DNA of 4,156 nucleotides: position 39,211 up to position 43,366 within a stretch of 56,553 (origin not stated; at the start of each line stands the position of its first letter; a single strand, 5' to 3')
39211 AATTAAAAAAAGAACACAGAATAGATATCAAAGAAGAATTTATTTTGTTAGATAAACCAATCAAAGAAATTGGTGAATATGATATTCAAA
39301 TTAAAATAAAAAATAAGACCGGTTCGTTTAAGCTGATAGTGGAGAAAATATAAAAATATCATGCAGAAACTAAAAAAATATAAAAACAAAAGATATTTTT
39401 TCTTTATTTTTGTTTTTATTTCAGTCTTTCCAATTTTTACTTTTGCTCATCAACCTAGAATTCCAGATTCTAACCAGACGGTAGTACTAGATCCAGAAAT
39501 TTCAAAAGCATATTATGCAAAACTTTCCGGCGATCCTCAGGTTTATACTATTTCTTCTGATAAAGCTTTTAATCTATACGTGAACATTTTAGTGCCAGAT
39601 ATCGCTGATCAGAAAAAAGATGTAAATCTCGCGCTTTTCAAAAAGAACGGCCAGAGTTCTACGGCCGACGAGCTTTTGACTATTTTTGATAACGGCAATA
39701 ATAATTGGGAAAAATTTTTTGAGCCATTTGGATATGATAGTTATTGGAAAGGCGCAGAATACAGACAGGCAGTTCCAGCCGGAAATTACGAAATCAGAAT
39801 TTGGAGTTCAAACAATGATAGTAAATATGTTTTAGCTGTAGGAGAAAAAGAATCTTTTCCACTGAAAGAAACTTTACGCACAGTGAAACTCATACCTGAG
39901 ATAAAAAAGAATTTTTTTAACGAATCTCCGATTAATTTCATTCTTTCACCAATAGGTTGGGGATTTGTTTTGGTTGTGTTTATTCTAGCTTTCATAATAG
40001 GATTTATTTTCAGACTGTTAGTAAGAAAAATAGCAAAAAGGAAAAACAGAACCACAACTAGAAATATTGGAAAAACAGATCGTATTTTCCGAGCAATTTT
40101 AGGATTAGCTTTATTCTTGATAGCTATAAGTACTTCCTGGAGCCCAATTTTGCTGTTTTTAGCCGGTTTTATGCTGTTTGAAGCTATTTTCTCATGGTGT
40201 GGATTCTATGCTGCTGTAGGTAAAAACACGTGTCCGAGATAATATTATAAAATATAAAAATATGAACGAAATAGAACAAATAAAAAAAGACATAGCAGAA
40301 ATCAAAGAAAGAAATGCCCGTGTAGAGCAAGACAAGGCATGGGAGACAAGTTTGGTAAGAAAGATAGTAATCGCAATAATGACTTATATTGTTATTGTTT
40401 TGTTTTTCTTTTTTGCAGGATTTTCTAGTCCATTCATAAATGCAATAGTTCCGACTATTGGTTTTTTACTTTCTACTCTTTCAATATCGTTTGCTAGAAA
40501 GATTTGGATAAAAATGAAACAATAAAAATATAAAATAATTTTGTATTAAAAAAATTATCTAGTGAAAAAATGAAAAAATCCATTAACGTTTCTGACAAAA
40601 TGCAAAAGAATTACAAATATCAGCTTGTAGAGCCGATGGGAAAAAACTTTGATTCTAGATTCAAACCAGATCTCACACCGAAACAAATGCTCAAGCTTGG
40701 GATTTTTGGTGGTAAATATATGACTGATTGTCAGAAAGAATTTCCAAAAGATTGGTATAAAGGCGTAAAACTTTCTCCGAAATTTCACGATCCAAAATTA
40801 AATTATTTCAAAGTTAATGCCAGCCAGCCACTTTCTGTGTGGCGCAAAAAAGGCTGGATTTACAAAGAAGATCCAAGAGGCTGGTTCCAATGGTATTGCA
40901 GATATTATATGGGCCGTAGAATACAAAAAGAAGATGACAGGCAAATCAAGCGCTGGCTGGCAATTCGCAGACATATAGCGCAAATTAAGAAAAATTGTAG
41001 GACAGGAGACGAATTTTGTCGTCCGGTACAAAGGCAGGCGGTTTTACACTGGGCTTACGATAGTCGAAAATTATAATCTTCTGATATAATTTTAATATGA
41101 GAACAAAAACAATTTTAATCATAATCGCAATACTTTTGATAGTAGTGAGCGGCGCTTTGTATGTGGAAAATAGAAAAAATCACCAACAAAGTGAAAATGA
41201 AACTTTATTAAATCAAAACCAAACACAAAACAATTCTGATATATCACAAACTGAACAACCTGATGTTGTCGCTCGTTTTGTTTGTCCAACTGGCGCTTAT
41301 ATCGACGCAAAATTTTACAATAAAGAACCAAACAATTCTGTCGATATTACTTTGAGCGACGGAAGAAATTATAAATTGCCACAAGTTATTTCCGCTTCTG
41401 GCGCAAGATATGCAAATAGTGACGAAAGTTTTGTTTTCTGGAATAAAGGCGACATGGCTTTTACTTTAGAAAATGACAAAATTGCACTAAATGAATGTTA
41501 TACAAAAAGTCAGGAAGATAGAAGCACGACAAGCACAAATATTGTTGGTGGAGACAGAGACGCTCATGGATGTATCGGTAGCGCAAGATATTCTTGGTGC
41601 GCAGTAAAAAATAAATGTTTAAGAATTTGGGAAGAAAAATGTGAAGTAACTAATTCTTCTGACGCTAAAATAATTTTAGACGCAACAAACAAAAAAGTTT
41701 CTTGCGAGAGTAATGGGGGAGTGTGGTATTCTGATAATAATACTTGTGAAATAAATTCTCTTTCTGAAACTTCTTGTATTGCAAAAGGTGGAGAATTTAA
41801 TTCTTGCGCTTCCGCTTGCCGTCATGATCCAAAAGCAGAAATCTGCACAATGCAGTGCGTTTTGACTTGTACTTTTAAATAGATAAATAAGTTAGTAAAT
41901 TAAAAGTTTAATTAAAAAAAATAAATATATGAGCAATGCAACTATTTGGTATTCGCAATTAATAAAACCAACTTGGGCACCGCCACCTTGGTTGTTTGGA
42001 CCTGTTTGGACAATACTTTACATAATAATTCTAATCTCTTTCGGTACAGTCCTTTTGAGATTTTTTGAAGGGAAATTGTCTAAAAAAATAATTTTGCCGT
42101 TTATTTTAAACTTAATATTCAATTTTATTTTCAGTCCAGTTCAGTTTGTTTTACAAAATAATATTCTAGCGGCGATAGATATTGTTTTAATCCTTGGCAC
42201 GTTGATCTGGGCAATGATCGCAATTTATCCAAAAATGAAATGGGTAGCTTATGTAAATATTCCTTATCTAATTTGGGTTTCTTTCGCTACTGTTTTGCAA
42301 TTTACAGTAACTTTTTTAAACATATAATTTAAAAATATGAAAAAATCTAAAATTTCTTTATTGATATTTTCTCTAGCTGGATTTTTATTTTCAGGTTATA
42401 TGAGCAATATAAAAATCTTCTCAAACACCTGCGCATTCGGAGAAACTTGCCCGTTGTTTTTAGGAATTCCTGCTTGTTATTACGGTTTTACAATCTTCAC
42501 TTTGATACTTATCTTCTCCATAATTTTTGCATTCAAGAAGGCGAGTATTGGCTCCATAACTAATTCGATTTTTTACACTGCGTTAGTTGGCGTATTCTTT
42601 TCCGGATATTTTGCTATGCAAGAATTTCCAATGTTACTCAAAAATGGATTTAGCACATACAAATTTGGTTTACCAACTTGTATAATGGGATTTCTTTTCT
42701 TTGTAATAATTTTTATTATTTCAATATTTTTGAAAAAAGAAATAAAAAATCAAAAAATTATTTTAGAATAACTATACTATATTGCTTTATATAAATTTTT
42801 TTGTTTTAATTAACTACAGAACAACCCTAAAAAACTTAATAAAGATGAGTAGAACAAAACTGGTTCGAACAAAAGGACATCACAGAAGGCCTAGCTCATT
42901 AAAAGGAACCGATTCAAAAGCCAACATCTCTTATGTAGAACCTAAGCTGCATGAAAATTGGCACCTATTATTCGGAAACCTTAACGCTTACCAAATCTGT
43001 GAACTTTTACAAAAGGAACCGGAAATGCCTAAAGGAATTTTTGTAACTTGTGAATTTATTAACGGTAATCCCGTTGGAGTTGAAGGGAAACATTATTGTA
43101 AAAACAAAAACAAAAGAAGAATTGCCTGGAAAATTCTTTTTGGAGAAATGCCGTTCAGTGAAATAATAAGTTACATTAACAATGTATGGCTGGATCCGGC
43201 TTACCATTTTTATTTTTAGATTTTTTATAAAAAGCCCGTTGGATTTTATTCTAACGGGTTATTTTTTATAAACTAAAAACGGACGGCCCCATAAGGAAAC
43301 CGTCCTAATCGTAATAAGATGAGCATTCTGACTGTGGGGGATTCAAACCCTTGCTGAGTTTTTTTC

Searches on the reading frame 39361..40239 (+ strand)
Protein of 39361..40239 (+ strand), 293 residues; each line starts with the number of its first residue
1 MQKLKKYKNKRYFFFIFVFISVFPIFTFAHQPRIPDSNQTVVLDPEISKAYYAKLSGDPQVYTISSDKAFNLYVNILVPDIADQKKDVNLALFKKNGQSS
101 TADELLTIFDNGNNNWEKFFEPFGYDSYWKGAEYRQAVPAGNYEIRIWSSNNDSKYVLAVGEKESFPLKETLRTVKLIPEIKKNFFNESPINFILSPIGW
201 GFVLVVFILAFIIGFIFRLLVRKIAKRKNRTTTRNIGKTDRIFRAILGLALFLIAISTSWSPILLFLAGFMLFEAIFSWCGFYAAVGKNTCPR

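Call 32: search_protein_families(library=pfam, proteins=[window:39361-40239:+], max_evalue=0.01)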
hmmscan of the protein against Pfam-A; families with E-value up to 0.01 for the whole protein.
window:39361-40239:+ (293 aa): 1 family
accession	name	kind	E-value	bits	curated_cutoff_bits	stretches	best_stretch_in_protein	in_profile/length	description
PF11127.14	YgaP-like_TM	-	3.3e-16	59.6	25.3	1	233-292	2-64/66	Inner membrane protein YgaP-like, transmembrane domain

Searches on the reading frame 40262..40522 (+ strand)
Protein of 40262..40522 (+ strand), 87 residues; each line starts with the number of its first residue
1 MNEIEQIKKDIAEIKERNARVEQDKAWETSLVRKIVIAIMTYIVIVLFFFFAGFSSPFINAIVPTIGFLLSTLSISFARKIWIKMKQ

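Call 32: search_protein_families(library=pfam, proteins=[window:40262-40522:+], max_evalue=0.01)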
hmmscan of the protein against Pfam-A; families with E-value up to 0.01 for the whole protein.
window:40262-40522:+ (87 aa): 1 family
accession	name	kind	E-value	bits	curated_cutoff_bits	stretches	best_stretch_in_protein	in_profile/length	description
PF02355.23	SecD_SecF_C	-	0.00027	20.8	20.5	1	6-86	107-187/189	Protein export membrane protein SecD/SecF, C-terminal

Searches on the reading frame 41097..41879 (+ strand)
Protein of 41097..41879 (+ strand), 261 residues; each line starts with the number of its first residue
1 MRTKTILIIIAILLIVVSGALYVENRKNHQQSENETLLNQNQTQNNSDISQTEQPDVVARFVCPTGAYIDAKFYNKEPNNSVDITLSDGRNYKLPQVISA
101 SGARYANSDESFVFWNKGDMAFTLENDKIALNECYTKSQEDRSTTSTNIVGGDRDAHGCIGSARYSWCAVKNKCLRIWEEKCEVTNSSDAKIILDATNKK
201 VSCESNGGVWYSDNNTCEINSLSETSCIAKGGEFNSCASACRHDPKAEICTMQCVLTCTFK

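Call 32: search_protein_families(library=pfam, proteins=[window:41097-41879:+], max_evalue=0.01)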
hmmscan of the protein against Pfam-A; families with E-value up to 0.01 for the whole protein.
window:41097-41879:+ (261 aa): 1 family
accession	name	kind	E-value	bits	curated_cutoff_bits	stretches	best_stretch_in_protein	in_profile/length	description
PF09864.15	MliC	-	3.1e-14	53.1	22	1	61-123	1-58/67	Membrane-bound lysozyme-inhibitor of c-type lysozyme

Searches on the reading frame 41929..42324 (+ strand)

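Call 32: search_protein_families(library=pfam, proteins=[window:41929-42324:+], max_evalue=0.01)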
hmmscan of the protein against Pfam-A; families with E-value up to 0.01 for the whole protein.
window:41929-42324:+ (132 aa): 1 family
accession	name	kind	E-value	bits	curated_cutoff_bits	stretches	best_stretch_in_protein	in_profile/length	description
PF03073.20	TspO_MBR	-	2.5e-30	105.6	24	1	4-127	20-143/145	TspO/MBR family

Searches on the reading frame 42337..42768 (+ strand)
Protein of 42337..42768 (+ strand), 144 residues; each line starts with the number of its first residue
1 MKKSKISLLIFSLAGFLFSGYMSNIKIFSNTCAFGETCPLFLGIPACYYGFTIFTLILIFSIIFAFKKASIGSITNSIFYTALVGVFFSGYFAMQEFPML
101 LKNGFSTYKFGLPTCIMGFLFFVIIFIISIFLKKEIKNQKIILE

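Call 32: search_protein_families(library=pfam, proteins=[window:42337-42768:+], max_evalue=0.01)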
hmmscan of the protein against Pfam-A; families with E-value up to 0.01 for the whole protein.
window:42337-42768:+ (144 aa): 1 family
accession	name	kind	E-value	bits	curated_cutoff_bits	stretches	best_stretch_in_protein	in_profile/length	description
PF07884.19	VKOR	-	0.00011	22.8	27.5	0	8-97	3-109/134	Vitamin K epoxide reductase family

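Call 33: find_homologous_proteins(query=window:42337-42768:+, max_evalue=0.00001)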
Query window:42337-42768:+ (144 aa): 96 proteins with E <= 0.00001 among 261 candidates.
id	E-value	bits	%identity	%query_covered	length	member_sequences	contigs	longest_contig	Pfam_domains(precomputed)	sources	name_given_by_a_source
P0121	1.8e-82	292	100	100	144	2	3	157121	-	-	-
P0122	4.6e-66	239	84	96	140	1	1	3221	-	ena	-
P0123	3.8e-46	175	61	97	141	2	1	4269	-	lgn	-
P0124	1.4e-44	170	56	95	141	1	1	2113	-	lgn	-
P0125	4.3e-43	165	60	94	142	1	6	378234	PF07884.20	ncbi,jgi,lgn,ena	-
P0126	6.7e-43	164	61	94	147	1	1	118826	-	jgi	jgi:hypothetical protein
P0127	1.3e-41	160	59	96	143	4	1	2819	-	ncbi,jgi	jgi:hypothetical protein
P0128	2.4e-41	159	59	96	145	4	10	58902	-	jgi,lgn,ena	jgi:uncharacterized membrane protein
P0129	6.0e-41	158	55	97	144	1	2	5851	PF07884.20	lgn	-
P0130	2.2e-40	156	54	96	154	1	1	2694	PF07884.20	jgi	jgi:hypothetical protein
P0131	6.3e-40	155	54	97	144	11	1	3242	-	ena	-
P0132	1.4e-39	153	55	96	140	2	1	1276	PF07884.20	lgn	-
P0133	1.4e-39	153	58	78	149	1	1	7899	-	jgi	jgi:hypothetical protein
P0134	2.0e-39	153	57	82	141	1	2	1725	PF07884.20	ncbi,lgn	-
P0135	5.6e-39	152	55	92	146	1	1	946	PF07884.20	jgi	jgi:uncharacterized membrane protein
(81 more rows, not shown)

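Call 34: find_encoding_contigs(protein=P0122, flank=4000, max_places=3)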
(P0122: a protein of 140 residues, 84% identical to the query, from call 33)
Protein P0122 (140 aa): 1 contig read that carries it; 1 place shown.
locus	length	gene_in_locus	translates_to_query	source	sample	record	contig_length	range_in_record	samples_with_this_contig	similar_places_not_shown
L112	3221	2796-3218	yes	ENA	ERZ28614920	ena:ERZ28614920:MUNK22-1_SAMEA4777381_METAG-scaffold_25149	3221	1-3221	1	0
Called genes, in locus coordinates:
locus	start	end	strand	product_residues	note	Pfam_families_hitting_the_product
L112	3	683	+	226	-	?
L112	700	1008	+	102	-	PF20619:DUF6804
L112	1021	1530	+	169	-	-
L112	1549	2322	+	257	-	PF09864:MliC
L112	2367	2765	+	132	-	PF03073:TspO_MBR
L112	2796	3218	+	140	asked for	-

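Call 35: find_encoding_contigs(protein=P0123, flank=4000, max_places=3)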
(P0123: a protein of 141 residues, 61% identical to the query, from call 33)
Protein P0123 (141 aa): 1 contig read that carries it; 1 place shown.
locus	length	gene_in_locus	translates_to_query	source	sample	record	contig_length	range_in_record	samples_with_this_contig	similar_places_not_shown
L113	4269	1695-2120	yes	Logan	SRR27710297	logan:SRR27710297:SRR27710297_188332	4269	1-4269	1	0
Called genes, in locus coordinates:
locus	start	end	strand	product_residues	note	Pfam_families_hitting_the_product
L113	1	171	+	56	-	?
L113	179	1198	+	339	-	PF18920:DUF5671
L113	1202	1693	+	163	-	PF27226:AF_1845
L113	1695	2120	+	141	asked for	-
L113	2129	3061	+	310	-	PF01699:Na_Ca_ex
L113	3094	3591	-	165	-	PF03449:GreA_GreB_N, PF01272:GreA_GreB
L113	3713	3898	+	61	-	-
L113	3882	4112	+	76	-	-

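Call 36: find_encoding_contigs(protein=P0125, flank=4000, max_places=3)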
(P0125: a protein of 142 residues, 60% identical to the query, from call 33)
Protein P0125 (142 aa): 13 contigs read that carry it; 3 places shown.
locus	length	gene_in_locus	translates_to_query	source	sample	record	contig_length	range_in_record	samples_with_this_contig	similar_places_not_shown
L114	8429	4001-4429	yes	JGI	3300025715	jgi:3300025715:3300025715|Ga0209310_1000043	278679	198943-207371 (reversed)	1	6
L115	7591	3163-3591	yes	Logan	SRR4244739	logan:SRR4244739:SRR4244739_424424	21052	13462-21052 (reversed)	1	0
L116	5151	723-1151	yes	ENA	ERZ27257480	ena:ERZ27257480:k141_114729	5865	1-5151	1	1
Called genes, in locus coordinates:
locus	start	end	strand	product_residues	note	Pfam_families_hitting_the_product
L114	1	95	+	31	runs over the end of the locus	-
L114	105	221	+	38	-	-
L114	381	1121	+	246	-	PF05175:MTS, PF13489:Methyltransf_23, PF01135:PCMT, PF01209:Ubie_methyltran, PF13847:Methyltransf_31, PF08241:Methyltransf_11, PF08242:Methyltransf_12, PF13649:Methyltransf_25, +4 more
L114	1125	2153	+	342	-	PF00149:Metallophos, PF12850:Metallophos_2 (weak)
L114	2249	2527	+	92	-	-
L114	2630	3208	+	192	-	-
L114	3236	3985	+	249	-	PF12705:PDDEXK_1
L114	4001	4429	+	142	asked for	PF07884:VKOR (faint)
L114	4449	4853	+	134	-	PF03073:TspO_MBR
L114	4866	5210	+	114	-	PF03013:Pyr_excise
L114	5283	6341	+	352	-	PF18933:PsbP_2 (faint)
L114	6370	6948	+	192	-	PF12079:DUF3558 (weak)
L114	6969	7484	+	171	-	PF10648:Gmad2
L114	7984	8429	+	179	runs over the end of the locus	PF02834:LigT_PEase, PF13563:2_5_RNA_ligase2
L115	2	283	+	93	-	?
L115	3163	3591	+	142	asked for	PF07884:VKOR (faint)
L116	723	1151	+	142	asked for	PF07884:VKOR (faint)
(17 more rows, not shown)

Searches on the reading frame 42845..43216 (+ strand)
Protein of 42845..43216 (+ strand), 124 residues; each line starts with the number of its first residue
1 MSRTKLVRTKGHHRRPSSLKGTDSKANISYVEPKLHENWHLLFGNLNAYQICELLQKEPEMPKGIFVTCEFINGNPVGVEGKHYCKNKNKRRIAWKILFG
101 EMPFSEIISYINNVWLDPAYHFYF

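Call 32: search_protein_families(library=pfam, proteins=[window:42845-43216:+], max_evalue=0.01)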
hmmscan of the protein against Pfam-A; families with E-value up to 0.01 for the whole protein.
window:42845-43216:+ (124 aa): 0 families

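Call 62: find_homologous_proteins(query=window:42845-43216:+, max_evalue=0.001)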
Query window:42845-43216:+ (124 aa): 8 proteins with E <= 0.001 among 13 candidates.
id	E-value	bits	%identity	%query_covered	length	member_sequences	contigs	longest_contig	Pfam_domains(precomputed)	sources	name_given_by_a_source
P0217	2.1e-82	292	100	100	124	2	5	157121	-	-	-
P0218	4.7e-69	248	82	100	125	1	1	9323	-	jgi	jgi:hypothetical protein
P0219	3.0e-40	155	58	94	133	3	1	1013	-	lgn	-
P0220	4.3e-36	142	56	95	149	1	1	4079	-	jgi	jgi:hypothetical protein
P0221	5.2e-34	135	53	95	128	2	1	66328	-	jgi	-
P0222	6.9e-34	135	54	95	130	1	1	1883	-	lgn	-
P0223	4.8e-32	129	53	91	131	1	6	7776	-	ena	-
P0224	3.1e-30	123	52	93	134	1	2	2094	-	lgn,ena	-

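Call 63: find_encoding_contigs(protein=P0218, flank=5000, max_places=3)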
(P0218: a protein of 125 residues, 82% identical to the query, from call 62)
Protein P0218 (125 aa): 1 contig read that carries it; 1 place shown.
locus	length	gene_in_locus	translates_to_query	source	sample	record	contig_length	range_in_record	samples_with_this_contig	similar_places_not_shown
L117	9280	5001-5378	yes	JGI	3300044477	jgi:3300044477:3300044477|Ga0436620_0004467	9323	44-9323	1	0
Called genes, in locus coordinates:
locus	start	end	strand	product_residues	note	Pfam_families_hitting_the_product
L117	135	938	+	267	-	-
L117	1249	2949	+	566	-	PF03717:PBP_dimer, PF00905:Transpeptidase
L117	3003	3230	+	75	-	-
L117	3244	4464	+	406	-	PF22694:CtpB_N-like (weak), PF00595:PDZ (weak), PF13180:PDZ_2 (weak), PF17820:PDZ_6, PF03572:Peptidase_S41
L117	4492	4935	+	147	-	PF01281:Ribosomal_L9_N, PF03948:Ribosomal_L9_C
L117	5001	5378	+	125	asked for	-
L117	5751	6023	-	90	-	PF01016:Ribosomal_L27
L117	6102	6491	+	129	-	-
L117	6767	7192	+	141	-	-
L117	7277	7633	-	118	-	-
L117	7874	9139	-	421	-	PF25994:HH_AprE (faint), PF01551:Peptidase_M23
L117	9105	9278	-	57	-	?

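Call 67: find_encoding_contigs(protein=P0221, flank=4000, max_places=2)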
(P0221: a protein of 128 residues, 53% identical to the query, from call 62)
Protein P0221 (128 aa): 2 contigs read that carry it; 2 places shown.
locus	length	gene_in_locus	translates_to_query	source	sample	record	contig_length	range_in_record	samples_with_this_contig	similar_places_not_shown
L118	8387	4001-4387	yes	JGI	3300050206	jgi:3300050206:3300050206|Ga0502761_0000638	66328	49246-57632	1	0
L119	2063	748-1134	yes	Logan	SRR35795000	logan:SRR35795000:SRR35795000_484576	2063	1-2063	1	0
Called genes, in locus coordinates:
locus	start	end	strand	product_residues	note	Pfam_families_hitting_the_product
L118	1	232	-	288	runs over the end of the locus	-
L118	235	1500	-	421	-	PF02403:Seryl_tRNA_N, PF00587:tRNA-synt_2b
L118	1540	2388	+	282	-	PF02481:DNA_processg_A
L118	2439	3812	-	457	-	-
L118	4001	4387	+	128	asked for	-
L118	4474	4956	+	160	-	-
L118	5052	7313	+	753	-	PF01751:Toprim, PF01131:Topoisom_bac, PF01396:Zn_ribbon_Top1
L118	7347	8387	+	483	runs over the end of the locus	PF13328:HD_4, PF01966:HD, PF04607:RelA_SpoT, PF02824:TGS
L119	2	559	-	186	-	?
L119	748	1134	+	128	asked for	-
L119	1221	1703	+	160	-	-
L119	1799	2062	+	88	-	?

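Call 68: find_encoding_contigs(protein=P0223, flank=4000, max_places=3)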
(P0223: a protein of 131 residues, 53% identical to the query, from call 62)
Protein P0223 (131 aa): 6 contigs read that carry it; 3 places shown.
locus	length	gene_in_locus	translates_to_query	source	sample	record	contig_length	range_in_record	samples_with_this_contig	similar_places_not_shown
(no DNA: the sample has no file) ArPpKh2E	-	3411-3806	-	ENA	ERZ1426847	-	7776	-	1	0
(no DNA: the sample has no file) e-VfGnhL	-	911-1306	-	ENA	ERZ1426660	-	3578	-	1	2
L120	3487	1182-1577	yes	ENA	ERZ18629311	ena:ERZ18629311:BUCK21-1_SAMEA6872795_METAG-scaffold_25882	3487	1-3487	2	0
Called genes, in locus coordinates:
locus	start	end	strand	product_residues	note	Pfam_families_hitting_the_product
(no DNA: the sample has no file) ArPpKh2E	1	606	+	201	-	?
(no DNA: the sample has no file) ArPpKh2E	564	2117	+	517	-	PF00239:Resolvase, PF07508:Recombinase, PF13408:Zn_ribbon_recom (weak)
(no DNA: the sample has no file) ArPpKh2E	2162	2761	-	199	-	-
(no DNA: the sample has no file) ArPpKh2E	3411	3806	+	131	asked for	-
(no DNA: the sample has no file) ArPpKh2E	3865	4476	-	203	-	-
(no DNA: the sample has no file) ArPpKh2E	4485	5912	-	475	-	PF01425:Amidase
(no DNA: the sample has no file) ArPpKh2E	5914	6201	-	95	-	PF02686:GatC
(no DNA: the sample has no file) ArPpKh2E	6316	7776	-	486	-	?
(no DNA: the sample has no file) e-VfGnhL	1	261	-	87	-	?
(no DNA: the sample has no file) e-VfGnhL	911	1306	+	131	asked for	-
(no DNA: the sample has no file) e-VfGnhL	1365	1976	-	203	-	-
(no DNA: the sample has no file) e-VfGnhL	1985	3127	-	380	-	PF01425:Amidase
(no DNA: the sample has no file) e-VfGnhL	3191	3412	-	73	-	-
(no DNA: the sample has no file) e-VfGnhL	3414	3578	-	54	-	?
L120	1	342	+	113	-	?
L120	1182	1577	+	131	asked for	-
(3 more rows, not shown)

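Call 69: find_encoding_contigs(protein=P0220, flank=4000, max_places=2)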
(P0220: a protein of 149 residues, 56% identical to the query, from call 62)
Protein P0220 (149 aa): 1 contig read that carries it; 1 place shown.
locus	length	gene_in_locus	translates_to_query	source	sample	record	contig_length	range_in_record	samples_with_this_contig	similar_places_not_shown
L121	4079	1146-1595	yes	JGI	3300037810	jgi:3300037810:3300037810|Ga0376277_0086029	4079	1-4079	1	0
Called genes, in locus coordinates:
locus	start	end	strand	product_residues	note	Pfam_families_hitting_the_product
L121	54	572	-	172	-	PF00293:NUDIX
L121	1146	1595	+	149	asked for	-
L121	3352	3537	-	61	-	-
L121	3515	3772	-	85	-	-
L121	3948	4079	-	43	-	?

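Call 71: search_protein_families(library=phrogs, proteins=[P0217, P0218, P0219, P0220, P0221, P0222, P0223, P0224], max_evalue=0.01)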
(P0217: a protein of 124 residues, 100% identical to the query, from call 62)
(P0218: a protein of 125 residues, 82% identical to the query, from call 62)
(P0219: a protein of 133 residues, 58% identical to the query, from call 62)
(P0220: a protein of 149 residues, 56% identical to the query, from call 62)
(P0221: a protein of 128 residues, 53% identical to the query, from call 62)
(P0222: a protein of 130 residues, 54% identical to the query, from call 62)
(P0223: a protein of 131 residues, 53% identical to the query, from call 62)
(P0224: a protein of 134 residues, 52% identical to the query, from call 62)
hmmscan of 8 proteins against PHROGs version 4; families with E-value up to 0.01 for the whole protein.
P0217 (124 aa): 0 families

P0218 (125 aa): 0 families

P0219 (133 aa): 0 families

P0220 (149 aa): 1 family
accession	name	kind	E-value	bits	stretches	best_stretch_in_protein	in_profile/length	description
phrog_740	-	DNA, RNA and nucleotide metabolism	0.0015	18.5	1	26-57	48-80/332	HNH endonuclease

P0221 (128 aa): 0 families

P0222 (130 aa): 0 families

P0223 (131 aa): 0 families

P0224 (134 aa): 0 families

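Call 105: search_solved_structures(query=A3, max_evalue=1)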
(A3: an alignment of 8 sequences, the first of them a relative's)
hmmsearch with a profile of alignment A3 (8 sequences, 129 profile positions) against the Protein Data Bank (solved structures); distinct sequences matched with E-value up to 1: 2.
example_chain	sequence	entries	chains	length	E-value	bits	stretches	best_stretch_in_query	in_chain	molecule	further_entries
3zfk_A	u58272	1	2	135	0.53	13.2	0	6-41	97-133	COLICIN-E7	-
1pt3_A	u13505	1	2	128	0.76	12.7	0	6-40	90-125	Colicin E7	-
